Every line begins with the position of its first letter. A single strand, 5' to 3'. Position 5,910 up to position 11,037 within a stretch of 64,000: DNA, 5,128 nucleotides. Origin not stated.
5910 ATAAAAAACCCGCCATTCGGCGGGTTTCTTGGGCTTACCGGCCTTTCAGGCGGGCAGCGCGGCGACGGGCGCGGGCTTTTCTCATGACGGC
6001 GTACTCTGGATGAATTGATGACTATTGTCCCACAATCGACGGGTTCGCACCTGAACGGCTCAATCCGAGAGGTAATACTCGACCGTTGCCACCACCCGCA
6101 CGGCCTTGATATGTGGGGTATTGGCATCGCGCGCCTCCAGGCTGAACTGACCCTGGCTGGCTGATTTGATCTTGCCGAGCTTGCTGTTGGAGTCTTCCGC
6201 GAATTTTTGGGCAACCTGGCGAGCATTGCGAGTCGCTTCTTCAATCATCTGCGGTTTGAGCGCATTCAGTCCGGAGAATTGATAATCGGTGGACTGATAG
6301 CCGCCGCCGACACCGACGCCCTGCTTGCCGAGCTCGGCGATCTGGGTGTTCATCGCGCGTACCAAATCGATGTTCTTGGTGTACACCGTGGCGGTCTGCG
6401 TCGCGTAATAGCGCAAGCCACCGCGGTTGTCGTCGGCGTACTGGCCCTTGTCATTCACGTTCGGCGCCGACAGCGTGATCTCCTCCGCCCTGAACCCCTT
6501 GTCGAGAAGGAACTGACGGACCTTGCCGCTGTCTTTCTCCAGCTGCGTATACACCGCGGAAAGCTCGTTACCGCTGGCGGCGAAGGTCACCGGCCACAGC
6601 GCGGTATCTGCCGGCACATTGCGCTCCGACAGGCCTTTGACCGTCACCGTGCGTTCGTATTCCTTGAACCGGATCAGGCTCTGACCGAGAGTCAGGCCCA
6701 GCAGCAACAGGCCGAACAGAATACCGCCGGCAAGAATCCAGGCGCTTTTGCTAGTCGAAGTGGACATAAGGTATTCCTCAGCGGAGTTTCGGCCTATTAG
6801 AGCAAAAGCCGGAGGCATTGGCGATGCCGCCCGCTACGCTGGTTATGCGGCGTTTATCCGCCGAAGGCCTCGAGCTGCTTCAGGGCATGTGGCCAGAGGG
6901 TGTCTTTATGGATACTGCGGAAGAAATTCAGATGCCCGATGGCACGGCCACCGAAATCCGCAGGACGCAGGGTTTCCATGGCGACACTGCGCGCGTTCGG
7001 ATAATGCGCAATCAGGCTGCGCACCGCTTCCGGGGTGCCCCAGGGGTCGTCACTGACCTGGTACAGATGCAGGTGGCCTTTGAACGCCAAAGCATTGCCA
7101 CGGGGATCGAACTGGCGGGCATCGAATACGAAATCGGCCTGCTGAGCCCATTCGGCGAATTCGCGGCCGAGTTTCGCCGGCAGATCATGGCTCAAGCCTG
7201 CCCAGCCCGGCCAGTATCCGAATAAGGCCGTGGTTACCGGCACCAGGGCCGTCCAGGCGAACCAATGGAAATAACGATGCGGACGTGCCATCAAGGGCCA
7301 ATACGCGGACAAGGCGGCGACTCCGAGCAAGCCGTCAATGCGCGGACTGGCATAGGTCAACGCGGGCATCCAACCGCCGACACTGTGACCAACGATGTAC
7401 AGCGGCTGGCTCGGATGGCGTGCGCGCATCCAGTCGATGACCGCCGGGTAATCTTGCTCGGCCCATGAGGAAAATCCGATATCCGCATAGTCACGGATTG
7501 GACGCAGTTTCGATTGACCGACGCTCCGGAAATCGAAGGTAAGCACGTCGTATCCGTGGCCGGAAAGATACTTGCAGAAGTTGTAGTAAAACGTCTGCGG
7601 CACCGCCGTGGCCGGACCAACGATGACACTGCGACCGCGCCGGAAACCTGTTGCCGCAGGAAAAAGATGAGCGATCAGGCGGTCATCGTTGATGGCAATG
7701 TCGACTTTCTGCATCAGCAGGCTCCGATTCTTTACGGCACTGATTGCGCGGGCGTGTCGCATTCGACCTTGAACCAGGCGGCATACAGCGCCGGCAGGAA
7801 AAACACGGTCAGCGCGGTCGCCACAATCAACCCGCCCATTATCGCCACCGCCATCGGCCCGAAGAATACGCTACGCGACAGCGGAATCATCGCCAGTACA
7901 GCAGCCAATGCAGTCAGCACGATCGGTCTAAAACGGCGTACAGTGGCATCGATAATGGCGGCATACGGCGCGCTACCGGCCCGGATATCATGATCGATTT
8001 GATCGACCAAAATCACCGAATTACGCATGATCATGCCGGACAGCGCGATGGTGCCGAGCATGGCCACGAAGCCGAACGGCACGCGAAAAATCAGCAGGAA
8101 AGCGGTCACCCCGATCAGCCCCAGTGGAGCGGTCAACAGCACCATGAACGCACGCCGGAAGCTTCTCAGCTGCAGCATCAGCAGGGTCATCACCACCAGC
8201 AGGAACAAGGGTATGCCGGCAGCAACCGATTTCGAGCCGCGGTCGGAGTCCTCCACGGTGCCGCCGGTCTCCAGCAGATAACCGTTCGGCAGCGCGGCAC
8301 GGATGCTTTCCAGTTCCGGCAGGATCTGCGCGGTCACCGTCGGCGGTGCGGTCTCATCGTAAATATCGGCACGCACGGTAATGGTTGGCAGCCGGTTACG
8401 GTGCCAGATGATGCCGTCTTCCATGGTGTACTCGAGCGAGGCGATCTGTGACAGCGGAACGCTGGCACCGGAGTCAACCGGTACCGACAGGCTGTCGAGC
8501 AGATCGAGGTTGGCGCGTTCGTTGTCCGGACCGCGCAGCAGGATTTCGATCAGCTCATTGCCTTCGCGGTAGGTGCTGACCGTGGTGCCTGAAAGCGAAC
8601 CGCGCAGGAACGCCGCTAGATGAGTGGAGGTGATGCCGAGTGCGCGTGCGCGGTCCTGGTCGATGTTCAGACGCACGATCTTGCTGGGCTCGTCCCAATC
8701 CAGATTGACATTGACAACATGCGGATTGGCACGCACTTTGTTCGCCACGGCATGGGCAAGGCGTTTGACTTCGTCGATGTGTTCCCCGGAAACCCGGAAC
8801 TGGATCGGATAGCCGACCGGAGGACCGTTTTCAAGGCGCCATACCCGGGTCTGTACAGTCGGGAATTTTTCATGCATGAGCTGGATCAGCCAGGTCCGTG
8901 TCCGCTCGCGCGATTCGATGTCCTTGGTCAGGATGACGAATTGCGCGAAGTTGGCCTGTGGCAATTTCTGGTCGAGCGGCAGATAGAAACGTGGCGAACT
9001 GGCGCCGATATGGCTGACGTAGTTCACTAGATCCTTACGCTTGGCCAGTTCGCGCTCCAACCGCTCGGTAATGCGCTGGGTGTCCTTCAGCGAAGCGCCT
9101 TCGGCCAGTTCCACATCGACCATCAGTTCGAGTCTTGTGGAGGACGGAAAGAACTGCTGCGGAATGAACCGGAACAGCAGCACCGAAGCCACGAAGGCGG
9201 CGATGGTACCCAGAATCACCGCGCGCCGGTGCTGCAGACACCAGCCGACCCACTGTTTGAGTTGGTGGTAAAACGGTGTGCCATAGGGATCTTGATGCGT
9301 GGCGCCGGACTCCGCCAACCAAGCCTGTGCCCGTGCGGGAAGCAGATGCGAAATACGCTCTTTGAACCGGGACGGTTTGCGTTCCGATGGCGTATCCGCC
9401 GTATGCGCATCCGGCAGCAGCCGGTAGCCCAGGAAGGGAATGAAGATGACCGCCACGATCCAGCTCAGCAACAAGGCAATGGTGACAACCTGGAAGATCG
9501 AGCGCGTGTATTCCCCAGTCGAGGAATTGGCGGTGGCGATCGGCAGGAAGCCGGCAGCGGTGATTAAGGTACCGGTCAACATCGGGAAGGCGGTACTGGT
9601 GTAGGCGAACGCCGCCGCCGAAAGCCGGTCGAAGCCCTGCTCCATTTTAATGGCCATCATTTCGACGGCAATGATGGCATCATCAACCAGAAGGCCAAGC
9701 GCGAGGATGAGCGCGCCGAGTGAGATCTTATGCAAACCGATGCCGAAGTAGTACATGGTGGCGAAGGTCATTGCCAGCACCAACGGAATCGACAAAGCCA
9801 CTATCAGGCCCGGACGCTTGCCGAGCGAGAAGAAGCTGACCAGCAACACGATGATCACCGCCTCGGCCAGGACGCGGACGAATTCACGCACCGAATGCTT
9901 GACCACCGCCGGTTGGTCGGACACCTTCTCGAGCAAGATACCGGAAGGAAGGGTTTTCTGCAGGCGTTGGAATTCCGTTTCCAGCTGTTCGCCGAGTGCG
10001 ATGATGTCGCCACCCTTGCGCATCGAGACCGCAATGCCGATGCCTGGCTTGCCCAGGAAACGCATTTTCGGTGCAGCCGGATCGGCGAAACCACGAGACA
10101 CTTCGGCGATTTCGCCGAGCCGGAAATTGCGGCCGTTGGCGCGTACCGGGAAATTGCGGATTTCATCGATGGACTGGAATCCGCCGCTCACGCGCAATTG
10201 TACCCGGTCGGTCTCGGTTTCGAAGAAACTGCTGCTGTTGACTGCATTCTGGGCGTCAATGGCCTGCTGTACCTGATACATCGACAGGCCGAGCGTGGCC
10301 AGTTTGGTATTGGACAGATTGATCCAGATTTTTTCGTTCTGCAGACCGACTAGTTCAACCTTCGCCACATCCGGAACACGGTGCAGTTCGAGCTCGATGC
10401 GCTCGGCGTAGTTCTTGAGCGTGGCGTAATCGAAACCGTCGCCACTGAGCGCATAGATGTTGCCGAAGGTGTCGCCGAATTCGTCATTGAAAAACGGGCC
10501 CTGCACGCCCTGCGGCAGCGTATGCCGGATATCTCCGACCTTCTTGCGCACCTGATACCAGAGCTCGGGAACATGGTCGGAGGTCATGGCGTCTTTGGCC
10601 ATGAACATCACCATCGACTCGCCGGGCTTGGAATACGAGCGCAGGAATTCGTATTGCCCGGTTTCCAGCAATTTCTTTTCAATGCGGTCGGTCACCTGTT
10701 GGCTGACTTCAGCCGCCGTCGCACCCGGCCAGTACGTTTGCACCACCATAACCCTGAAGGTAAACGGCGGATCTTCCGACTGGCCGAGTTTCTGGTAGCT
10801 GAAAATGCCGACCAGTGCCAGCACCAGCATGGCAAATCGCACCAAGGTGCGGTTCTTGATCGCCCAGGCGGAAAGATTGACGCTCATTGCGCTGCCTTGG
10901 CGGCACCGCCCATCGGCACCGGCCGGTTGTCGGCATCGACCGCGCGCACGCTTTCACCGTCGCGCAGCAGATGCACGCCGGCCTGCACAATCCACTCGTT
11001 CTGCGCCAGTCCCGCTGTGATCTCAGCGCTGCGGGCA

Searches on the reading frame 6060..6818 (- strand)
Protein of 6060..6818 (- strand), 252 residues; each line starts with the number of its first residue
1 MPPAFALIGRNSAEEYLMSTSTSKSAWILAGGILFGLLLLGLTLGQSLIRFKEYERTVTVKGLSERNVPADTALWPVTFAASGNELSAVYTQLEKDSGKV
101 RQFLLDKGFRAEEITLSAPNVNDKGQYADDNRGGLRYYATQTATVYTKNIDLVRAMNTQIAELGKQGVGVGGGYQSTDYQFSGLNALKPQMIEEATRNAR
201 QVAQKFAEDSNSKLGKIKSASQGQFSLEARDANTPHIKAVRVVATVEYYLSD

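Call 21: search_protein_families(library=pfam, proteins=[window:6060-6818:-], max_evalue=0.000001)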
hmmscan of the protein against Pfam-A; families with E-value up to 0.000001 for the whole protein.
window:6060-6818:- (252 aa): 1 family
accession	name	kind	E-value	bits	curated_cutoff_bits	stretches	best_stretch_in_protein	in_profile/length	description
PF04402.19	SIMPL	-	1.6e-21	78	25.2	1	58-226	1-164/205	Protein of unknown function (DUF541)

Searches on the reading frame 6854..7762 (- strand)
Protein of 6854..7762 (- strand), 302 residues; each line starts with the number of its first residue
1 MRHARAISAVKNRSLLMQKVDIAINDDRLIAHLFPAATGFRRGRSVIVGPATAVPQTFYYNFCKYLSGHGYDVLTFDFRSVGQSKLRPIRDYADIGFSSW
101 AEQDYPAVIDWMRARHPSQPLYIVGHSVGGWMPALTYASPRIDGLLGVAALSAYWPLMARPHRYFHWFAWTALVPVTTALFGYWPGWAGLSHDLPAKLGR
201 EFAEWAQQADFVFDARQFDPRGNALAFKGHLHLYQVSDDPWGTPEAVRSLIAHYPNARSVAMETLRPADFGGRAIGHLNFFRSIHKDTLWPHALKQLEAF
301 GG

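Call 21: search_protein_families(library=pfam, proteins=[window:6854-7762:-], max_evalue=0.000001)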
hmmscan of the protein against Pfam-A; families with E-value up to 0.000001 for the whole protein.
window:6854-7762:- (302 aa): 2 families
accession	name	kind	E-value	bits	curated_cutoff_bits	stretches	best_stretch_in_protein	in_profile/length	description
PF12146.15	Hydrolase_4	-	3.8e-11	43.2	27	1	58-172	19-130/239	Serine aminopeptidase, S33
PF00561.26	Abhydrolase_1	-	2.1e-09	37.9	25.8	1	60-148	17-100/245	alpha/beta hydrolase fold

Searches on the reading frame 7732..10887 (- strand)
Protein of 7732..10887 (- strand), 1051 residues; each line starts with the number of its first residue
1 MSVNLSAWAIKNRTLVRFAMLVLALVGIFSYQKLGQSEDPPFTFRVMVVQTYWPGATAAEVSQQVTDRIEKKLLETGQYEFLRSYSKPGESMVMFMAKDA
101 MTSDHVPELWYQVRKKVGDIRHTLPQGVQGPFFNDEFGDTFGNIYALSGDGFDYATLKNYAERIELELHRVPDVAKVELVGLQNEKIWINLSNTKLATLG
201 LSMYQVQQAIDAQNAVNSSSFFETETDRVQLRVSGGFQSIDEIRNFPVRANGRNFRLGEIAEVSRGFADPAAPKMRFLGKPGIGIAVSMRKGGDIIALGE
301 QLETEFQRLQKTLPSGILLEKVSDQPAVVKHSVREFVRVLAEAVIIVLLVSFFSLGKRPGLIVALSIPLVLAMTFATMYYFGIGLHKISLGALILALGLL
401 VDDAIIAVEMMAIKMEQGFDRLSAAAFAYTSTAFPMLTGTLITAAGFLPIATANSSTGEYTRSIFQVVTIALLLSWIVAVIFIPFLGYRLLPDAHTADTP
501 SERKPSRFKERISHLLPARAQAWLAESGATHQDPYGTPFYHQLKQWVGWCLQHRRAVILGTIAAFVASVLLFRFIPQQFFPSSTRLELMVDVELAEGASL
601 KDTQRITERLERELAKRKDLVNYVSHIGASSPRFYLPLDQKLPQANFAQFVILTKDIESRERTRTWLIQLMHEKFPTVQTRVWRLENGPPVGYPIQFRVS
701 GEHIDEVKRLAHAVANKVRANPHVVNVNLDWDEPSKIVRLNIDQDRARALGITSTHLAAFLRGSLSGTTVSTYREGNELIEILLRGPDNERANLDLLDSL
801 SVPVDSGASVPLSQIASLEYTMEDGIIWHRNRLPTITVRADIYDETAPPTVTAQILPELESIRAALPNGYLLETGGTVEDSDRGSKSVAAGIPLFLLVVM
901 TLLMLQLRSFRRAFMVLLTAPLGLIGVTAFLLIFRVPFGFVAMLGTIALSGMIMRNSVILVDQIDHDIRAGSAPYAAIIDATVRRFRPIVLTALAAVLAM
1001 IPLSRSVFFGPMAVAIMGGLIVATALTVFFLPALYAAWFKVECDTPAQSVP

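Call 21: search_protein_families(library=pfam, proteins=[window:7732-10887:-], max_evalue=0.000001)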
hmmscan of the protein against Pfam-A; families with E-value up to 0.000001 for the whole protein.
window:7732-10887:- (1051 aa): 1 family
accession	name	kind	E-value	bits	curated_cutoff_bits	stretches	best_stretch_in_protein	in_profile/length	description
PF00873.25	ACR_tran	-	3e-164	548.8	28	1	6-1036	2-1018/1021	AcrB/AcrD/AcrF family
